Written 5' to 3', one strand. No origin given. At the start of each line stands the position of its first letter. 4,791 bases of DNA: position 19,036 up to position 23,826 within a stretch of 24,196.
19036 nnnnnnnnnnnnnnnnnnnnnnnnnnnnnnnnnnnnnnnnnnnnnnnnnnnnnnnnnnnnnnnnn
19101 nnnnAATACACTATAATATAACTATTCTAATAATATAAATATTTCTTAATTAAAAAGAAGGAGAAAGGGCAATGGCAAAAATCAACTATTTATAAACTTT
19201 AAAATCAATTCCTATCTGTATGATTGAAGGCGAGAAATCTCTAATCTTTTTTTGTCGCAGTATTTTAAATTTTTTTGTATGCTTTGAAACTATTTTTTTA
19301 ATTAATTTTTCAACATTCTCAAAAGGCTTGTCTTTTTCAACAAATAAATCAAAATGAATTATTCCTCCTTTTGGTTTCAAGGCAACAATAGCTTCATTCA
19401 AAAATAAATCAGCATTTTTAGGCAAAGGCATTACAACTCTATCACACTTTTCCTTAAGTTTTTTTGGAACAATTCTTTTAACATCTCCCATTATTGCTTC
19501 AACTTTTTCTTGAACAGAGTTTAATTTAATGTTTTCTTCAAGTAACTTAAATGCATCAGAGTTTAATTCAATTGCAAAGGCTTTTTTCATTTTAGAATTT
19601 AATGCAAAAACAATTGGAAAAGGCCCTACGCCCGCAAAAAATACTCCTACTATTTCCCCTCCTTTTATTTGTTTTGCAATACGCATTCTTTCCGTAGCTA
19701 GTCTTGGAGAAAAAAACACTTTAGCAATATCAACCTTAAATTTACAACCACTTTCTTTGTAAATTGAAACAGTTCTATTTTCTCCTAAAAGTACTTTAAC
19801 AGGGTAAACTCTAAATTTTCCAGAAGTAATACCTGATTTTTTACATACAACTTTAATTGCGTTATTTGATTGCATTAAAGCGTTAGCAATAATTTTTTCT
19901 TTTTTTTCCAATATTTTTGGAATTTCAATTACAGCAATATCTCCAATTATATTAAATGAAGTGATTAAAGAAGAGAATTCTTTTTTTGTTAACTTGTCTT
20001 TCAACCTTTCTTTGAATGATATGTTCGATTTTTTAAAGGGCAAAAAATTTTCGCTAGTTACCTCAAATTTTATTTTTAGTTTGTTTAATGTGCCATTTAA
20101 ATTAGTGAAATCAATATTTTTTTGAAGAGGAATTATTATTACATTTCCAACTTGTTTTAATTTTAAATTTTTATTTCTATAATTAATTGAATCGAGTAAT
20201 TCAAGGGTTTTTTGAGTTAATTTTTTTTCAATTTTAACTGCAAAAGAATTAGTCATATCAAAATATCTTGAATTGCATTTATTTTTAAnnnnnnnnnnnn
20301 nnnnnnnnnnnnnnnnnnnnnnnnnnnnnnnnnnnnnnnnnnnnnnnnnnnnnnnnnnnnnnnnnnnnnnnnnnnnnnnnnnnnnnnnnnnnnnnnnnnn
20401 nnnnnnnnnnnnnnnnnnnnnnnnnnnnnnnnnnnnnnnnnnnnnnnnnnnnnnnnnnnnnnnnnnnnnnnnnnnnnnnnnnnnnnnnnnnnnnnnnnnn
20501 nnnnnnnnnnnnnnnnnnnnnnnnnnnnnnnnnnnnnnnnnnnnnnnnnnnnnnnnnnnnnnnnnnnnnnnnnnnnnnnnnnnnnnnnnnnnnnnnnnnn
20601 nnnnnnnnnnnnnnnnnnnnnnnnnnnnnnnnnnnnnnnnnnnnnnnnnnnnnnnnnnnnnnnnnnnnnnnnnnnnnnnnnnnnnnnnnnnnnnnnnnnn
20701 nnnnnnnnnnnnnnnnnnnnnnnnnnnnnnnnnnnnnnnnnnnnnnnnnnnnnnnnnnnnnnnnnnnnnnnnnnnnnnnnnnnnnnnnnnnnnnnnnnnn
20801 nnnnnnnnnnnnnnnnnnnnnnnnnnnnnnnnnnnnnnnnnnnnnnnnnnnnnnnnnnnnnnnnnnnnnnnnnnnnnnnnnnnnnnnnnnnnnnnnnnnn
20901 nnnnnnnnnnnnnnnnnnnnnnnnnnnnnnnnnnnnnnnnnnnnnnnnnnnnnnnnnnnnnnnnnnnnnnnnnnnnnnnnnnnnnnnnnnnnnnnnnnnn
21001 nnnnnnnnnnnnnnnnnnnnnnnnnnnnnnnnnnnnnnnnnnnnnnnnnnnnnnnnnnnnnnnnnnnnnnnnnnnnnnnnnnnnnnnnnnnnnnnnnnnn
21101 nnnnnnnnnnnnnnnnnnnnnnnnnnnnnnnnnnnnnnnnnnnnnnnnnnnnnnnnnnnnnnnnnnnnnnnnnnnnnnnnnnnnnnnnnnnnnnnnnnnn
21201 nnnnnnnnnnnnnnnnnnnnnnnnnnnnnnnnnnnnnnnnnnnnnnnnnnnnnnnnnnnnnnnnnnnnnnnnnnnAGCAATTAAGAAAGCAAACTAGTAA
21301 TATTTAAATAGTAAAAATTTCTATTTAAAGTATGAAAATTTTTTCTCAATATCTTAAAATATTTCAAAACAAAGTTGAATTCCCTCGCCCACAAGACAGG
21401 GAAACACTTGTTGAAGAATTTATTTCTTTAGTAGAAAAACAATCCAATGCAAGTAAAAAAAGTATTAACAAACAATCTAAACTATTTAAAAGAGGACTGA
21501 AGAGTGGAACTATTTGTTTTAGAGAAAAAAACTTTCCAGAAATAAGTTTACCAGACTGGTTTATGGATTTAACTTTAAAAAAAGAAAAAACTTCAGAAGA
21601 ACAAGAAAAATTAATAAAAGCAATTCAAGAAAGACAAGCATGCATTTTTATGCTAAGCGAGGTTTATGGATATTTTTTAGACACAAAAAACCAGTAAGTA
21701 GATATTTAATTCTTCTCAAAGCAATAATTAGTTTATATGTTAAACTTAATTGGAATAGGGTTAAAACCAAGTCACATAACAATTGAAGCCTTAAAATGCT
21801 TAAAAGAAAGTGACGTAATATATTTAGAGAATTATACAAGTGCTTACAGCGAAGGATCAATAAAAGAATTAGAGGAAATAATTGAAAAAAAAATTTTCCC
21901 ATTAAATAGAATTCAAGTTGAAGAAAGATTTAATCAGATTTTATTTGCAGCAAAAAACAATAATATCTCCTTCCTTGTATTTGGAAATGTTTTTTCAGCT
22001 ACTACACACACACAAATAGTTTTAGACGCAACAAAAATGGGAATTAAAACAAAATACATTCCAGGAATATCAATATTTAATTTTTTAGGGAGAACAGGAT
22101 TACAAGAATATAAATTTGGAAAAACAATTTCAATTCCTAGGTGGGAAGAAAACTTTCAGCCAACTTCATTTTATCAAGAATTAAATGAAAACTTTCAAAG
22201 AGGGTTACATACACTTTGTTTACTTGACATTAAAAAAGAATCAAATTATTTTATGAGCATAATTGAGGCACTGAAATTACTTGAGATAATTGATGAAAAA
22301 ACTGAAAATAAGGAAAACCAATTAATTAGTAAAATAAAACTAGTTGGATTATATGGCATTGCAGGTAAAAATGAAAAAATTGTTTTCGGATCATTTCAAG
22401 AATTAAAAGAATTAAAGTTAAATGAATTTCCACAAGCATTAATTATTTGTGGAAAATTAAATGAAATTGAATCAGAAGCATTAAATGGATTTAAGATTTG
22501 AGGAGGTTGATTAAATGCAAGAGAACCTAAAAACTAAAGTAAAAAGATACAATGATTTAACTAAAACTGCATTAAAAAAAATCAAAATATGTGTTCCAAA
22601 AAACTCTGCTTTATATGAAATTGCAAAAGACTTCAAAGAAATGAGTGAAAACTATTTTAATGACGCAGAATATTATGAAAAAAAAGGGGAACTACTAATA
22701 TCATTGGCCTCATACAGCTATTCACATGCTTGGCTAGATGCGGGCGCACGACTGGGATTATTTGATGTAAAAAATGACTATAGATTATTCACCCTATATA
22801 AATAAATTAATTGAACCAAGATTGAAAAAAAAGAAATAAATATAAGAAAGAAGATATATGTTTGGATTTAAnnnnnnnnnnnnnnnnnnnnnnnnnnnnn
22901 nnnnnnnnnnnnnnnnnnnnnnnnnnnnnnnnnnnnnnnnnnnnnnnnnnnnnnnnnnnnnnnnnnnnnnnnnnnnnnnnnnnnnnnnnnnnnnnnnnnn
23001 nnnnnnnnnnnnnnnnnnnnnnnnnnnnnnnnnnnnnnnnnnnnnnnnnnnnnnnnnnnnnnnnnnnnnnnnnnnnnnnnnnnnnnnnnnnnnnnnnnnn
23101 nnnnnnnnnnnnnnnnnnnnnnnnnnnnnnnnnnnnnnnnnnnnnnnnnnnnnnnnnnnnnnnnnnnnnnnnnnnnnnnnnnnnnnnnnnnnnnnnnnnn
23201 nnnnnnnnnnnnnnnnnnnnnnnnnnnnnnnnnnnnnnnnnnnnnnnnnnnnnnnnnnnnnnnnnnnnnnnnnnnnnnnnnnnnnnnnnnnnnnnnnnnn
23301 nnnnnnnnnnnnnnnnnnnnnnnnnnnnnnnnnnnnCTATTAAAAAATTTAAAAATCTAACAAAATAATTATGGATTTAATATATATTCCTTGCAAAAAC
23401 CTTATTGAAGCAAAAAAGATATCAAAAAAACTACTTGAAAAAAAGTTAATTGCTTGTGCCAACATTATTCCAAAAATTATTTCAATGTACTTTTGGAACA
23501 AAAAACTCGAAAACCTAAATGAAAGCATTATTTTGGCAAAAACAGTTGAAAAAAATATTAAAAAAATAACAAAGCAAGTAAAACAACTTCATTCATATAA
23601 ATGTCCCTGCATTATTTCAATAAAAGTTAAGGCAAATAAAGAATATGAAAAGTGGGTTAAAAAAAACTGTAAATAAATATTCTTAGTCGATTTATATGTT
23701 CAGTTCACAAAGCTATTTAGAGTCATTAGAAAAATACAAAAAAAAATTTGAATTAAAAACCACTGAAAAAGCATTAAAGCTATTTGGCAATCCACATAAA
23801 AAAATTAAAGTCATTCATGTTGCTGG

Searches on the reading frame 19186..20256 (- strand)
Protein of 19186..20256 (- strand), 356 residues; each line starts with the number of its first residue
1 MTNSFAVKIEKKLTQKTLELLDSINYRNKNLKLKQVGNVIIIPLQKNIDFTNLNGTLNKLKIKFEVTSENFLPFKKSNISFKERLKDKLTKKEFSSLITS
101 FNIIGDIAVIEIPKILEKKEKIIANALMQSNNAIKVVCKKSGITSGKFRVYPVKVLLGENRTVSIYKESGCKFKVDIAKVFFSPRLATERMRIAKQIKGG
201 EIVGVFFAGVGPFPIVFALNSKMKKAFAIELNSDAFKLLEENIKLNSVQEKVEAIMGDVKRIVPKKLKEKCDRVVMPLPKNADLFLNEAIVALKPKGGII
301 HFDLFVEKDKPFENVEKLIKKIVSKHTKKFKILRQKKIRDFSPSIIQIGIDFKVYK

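Call 6: search_protein_families(library=pfam, proteins=[window:19186-20256:-], max_evalue=0.01)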
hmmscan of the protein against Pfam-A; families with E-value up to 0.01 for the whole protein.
window:19186-20256:- (356 aa): 7 families
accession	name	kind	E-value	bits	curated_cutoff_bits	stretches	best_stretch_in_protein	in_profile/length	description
PF02475.24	TRM5-TYW2_MTfase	-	2.6e-47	161.3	28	1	165-325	2-158/164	TRM5/TYW2 methyltransferase domain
PF25133.1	TYW2_N_2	-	4.5e-18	65.6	27.7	1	82-160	2-78/79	TYW2 N-terminal domain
PF03602.21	Cons_hypoth95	-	1.4e-05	25.3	24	1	195-311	38-155/182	Conserved hypothetical protein 95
PF09445.16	Methyltransf_15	-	7.4e-05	22.8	22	1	207-279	8-80/165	RNA cap guanine-N2 methyltransferase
PF18093.7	Trm5_N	-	0.00018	21.6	22.7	1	6-49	1-44/47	tRNA methyltransferase 5 N-terminal domain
PF02005.22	TRM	-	0.00029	20.6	27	1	111-296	9-146/376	N2,N2-dimethylguanosine tRNA methyltransferase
PF12847.13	Methyltransf_18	-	0.0065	16.9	27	0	212-264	27-79/151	Methyltransferase domain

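Call 87: find_encoding_contigs(protein=window:19186-20256:-, flank=10000, max_places=6)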
Protein window:19186-20256:- (356 aa): no gene with exactly this product is on record in the collection.

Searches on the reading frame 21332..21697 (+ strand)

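Call 7: search_protein_families(library=pfam, proteins=[window:21332-21697:+], max_evalue=0.01)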
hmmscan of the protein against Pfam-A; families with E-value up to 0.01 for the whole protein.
window:21332-21697:+ (121 aa): 1 family
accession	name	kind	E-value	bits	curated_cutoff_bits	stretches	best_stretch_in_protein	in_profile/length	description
PF10376.14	Mei5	-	0.0037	17.6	28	1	31-111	70-146/207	Double-strand recombination repair protein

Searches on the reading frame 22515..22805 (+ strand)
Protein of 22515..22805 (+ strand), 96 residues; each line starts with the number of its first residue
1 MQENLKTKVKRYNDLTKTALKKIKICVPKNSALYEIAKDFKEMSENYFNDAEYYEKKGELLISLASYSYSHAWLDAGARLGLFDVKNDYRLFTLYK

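Call 7: search_protein_families(library=pfam, proteins=[window:22515-22805:+], max_evalue=0.01)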
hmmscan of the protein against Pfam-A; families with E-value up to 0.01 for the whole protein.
window:22515-22805:+ (96 aa): 1 family
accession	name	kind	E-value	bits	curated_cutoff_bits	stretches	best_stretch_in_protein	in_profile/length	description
PF04010.18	DUF357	-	1.1e-25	89.9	29.4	1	11-83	1-73/73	Protein of unknown function (DUF357)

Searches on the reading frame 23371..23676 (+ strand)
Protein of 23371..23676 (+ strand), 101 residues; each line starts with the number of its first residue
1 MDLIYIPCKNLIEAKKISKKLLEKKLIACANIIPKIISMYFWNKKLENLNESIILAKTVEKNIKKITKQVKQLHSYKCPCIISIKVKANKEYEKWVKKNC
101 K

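Call 7: search_protein_families(library=pfam, proteins=[window:23371-23676:+], max_evalue=0.01)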
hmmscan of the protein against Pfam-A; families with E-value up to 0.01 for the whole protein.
window:23371-23676:+ (101 aa): 1 family
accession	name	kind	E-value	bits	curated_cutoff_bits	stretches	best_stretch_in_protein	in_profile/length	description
PF03091.20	CutA1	-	4.1e-29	100.7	22.4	1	3-98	2-98/99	CutA1 divalent ion tolerance protein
